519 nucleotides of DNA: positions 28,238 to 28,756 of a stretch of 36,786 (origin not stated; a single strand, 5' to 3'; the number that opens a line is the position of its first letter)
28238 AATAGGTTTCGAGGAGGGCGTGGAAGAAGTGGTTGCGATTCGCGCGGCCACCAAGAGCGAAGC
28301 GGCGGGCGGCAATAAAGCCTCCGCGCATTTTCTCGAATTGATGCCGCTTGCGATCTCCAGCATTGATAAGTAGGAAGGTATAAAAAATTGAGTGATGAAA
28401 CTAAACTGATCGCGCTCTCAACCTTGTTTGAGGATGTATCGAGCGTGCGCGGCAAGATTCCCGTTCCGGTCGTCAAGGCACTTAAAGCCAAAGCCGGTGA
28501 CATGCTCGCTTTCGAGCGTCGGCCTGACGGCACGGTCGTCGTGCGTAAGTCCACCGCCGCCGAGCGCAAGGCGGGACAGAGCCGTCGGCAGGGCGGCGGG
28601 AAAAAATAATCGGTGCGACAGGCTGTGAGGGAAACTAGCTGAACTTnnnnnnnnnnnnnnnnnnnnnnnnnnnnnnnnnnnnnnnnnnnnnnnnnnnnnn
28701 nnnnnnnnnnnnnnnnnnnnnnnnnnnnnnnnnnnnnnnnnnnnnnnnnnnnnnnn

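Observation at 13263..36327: Eight copies of a (GTGACNA)n heptamer-arm palindrome family in 23 kb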

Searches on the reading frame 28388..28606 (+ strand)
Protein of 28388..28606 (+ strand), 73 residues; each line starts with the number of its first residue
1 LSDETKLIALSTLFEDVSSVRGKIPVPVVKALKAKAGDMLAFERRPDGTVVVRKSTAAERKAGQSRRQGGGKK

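Call 83: search_protein_families(library=pfam, proteins=[window:28388-28606:+], max_evalue=0.01)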
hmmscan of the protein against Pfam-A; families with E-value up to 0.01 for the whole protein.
window:28388-28606:+ (73 aa): 2 families
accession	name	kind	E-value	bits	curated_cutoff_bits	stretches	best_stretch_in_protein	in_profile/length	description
PF04014.23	MazE_antitoxin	-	0.0014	18.9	24.7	1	24-55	12-43/48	Antidote-toxin recognition MazE, bacterial antitoxin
PF15937.10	PrlF_antitoxin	-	0.0016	19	32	1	23-57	11-45/99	prlF antitoxin for toxin YhaV_toxin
